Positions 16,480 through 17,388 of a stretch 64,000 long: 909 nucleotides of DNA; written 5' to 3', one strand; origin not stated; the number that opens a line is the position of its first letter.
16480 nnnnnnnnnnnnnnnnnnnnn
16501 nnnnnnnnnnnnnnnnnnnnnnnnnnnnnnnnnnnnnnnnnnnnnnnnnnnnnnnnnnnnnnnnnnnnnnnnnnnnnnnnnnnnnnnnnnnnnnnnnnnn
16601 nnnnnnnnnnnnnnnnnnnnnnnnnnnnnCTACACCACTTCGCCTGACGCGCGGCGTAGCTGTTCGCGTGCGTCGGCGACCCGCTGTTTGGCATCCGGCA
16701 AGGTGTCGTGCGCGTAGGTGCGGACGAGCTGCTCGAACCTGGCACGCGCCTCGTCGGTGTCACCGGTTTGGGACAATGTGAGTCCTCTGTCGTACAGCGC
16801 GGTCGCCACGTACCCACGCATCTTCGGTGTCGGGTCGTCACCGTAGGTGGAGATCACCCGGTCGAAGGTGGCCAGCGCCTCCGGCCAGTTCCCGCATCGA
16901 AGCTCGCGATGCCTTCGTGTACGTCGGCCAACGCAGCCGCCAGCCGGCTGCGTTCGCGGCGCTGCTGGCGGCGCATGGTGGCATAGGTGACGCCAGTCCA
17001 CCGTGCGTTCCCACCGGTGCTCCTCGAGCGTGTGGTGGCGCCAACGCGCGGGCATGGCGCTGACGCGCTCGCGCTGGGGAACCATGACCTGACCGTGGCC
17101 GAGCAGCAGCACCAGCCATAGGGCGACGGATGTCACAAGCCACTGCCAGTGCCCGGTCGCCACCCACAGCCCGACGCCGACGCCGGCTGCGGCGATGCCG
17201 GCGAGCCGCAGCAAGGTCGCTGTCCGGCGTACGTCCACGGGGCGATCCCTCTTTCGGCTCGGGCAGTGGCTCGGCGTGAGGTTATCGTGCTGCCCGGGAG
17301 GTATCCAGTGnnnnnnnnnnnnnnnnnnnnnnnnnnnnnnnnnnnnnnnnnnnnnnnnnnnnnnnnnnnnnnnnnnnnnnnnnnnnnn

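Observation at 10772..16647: Accessory-less urease (gamma-beta fusion + alpha) in one operon with a guanidino-modifying enzyme and an MFS transporter under a PucR regulator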

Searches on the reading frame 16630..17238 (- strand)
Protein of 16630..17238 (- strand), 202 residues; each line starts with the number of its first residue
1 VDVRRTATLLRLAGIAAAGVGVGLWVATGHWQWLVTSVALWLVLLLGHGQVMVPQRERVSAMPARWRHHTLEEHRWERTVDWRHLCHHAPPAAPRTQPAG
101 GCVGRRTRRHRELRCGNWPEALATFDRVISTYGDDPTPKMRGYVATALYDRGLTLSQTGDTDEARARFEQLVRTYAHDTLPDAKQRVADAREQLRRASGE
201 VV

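Call 5: search_protein_families(library=pfam, proteins=[window:16630-17238:-])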
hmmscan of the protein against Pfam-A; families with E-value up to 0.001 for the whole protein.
window:16630-17238:- (202 aa): 9 families
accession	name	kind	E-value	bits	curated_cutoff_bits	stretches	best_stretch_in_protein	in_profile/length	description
PF13174.12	TPR_6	-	1.8e-07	31.8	26.3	1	147-175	2-30/33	Tetratricopeptide repeat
PF13428.12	TPR_14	-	2e-07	31.4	23.5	0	147-179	3-35/44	Tetratricopeptide repeat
PF07719.23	TPR_2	-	4.6e-06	26.8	27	0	145-173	1-29/34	Tetratricopeptide repeat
PF13424.12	TPR_12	-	1.7e-05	25.3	30.1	1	113-175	14-75/77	Tetratricopeptide repeat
PF13432.12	TPR_16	-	5.9e-05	23.9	32.7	0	149-182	1-29/65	Tetratricopeptide repeat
PF13371.12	TPR_9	-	0.0003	21.2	35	0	114-194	7-72/73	Tetratricopeptide repeat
PF13176.12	TPR_7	-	0.00035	20.9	27.9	0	114-137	11-34/36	Tetratricopeptide repeat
PF07721.20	TPR_4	-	0.00045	21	27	0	146-170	2-26/26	Tetratricopeptide repeat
PF14559.12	TPR_19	-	0.00075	20.2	25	0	154-178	34-58/68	Tetratricopeptide repeat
